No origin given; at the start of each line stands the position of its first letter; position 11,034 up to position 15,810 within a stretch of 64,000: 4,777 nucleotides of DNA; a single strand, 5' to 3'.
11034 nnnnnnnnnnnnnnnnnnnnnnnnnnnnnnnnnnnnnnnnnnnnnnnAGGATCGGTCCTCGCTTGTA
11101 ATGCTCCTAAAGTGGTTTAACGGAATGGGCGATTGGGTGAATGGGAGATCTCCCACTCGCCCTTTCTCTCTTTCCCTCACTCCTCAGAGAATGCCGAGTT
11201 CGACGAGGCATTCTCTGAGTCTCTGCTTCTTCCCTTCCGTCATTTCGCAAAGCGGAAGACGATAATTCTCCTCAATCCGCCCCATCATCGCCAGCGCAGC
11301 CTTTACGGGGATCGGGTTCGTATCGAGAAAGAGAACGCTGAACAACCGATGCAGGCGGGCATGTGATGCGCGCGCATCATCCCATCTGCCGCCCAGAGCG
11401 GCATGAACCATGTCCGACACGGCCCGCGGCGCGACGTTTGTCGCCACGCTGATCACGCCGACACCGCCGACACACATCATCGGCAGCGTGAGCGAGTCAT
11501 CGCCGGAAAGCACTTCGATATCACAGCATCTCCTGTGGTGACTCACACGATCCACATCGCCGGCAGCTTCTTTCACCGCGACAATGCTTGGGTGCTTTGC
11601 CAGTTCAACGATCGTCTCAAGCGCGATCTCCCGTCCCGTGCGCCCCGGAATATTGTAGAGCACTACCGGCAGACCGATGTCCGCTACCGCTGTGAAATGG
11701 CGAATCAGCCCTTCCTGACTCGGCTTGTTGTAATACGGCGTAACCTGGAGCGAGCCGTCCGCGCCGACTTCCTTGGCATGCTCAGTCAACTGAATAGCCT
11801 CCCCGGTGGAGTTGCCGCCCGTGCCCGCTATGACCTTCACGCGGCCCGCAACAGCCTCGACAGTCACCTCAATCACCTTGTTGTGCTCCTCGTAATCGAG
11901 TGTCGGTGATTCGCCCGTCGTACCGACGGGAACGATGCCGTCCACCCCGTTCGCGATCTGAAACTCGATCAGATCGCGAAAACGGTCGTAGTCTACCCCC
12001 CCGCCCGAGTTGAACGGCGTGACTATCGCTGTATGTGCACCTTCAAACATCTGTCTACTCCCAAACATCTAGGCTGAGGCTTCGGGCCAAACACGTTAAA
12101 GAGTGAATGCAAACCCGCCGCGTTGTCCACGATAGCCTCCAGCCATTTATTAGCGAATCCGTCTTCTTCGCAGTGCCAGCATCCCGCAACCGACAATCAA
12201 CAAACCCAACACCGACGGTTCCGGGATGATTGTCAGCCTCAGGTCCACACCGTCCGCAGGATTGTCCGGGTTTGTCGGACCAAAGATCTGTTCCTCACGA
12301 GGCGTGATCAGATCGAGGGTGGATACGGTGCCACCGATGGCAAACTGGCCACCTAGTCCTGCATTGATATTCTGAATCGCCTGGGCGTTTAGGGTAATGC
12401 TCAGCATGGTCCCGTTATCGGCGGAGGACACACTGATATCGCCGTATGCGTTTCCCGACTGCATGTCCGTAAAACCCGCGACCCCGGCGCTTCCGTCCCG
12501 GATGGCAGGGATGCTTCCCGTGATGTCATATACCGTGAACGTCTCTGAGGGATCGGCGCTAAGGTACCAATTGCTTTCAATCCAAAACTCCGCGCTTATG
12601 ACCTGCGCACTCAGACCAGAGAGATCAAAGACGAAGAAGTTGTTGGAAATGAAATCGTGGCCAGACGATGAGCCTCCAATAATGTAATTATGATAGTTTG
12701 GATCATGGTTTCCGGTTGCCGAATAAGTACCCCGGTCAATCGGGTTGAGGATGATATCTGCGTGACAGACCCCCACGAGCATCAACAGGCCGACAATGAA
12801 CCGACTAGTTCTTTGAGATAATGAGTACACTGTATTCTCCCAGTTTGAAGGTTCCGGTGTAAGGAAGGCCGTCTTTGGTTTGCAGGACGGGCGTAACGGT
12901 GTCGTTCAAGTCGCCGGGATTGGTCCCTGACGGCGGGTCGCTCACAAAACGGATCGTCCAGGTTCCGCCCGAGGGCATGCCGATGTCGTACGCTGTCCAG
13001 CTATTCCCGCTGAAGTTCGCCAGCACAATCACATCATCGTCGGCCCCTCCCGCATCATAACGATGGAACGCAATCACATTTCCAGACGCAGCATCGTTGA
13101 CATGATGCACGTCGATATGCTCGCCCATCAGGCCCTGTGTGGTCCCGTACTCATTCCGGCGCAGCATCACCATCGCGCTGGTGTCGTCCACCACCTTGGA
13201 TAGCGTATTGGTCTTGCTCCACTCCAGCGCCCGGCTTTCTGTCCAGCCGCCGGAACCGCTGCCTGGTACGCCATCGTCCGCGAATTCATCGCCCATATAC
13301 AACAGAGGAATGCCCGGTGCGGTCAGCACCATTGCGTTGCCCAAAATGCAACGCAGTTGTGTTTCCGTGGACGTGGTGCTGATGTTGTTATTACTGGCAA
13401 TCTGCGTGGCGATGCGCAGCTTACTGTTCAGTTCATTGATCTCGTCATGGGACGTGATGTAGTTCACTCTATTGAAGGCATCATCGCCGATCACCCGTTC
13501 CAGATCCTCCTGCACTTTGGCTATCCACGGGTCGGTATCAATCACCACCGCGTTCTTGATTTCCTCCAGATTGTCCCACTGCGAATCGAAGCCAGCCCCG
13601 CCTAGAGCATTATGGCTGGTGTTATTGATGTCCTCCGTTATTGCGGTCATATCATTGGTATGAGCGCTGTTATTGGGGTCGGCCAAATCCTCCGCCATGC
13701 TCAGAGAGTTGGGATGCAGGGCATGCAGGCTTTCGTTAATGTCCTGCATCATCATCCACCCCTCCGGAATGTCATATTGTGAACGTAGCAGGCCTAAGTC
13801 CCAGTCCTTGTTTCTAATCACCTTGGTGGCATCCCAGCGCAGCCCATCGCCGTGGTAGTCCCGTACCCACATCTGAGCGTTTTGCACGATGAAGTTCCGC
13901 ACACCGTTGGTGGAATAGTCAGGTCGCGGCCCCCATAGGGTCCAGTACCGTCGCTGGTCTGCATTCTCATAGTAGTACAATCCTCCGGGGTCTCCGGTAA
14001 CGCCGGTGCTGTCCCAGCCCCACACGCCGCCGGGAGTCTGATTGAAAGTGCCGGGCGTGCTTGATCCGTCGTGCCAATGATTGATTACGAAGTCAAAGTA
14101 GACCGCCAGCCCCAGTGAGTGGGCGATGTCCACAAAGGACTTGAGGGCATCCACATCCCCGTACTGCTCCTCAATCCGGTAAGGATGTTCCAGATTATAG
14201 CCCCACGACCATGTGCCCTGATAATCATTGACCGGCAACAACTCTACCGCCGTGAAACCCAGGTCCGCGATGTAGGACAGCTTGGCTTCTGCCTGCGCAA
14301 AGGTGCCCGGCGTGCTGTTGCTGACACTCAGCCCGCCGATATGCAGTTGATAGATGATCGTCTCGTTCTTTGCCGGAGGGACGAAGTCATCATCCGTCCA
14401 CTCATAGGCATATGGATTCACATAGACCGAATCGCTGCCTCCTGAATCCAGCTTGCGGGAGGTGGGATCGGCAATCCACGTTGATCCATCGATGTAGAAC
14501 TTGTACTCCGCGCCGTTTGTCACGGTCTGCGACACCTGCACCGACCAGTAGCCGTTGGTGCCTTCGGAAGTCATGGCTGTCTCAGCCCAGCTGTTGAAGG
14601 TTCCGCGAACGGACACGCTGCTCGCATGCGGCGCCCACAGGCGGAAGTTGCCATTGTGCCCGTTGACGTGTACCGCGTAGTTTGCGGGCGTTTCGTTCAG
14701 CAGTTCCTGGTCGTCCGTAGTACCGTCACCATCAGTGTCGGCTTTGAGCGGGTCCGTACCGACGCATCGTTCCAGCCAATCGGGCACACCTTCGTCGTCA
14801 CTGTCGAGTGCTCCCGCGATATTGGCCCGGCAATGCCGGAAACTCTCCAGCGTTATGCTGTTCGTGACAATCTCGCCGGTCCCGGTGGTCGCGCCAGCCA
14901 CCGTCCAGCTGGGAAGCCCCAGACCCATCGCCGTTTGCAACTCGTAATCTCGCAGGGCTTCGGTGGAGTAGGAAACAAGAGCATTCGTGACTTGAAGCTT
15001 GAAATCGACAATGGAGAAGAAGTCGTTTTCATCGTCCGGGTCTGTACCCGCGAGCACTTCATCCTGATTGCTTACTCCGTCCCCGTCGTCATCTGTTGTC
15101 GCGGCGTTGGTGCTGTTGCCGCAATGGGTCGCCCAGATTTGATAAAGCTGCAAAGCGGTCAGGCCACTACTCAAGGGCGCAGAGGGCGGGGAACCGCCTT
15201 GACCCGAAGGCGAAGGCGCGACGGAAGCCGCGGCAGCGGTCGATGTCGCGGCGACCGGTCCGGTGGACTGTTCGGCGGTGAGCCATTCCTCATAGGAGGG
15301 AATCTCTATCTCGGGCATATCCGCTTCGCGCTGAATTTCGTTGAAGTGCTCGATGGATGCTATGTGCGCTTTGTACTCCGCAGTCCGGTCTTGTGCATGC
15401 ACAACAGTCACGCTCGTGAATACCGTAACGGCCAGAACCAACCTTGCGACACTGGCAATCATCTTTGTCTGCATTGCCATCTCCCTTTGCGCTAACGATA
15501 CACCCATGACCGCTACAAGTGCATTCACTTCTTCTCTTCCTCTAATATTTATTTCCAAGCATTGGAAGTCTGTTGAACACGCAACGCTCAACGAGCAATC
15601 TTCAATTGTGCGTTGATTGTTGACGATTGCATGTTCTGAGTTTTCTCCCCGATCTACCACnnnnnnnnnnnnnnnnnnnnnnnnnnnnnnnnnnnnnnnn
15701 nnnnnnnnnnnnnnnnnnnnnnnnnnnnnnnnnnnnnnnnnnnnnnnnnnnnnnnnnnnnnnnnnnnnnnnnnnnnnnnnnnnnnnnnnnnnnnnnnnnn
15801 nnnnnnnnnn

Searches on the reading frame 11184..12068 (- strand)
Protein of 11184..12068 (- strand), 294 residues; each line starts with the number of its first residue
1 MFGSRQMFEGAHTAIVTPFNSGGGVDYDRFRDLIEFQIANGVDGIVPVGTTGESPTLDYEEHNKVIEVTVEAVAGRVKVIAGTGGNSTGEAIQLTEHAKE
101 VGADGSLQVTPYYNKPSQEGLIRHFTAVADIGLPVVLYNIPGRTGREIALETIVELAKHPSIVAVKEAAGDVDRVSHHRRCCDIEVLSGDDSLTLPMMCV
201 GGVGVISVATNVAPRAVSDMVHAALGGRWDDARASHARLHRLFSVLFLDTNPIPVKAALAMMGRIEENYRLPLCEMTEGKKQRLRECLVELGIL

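Call 48: search_protein_families(library=pfam, proteins=[window:11184-12068:-], max_evalue=0.0001)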
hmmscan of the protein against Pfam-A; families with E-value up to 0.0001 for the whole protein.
window:11184-12068:- (294 aa): 1 family
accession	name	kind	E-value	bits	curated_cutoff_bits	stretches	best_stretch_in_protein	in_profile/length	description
PF00701.28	DHDPS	-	1.5e-94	316.4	22.1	1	8-288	2-286/289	Dihydrodipicolinate synthetase family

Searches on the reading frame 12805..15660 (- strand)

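Call 10: search_protein_families(library=ncbifam, proteins=[window:12805-15660:-], max_evalue=0.00001)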
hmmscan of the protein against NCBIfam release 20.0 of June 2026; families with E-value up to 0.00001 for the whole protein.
window:12805-15660:- (951 aa): 21 families
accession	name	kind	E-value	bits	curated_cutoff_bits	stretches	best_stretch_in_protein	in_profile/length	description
TIGR02402.1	trehalose_TreZ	equivalog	2.2e-61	207.8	538.8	2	338-529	2-186/545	malto-oligosyltrehalose trehalohydrolase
NF008967.0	PRK12313.1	equivalog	8.8e-56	189.5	577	1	334-910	37-586/633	1,4-alpha-glucan branching protein GlgB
NF003811.1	PRK05402.1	equivalog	2.4e-53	181.6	741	1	331-910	25-578/619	1,4-alpha-glucan branching protein GlgB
TIGR01515.1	branching_enzym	equivalog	6.4e-39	134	463.95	1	330-908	22-565/607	1,4-alpha-glucan branching enzyme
NF009221.0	PRK12568.1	equivalog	1.4e-32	112.6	1270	1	328-909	145-701/745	1,4-alpha-glucan branching enzyme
NF011294.0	PRK14706.1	equivalog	1.2e-29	103.1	1284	1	333-948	38-622/642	1,4-alpha-glucan branching enzyme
NF011293.0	PRK14705.1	equivalog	7e-29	100.1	2376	1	338-940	641-1212/1224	1,4-alpha-glucan branching enzyme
TIGR02104.1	pulA_typeI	equivalog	2.2e-26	92.1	504.5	1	332-903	16-594/605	type I pullulanase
NF041321.1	Alpha-amyl_MalA_Halo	equivalog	2.8e-17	62.3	875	1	430-529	256-355/666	alpha-amylase MalA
TIGR02100.1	glgX_debranch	equivalog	1.5e-16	59.6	640.9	1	412-615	134-346/688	glycogen debranching protein GlgX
TIGR02456.1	treS_nterm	equivalog_domain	3.1e-14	52.4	678.35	1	433-531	5-103/539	maltose alpha-D-glucosyltransferase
NF002983.0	PRK03705.1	equivalog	2.6e-11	42.3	901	1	415-615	132-341/658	glycogen debranching protein GlgX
NF041090.1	Cyc-maltodext_AglB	equivalog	4.1e-10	39.1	540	0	458-552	68-149/470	cyclomaltodextrinase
TIGR02102.1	pullulan_Gpos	equivalog_domain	1.5e-09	36.2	1042.25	0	582-794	614-811/1113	pullulanase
TIGR02401.1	trehalose_TreY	equivalog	4.2e-09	35.2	498.65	1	453-528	14-89/838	malto-oligosyltrehalose synthase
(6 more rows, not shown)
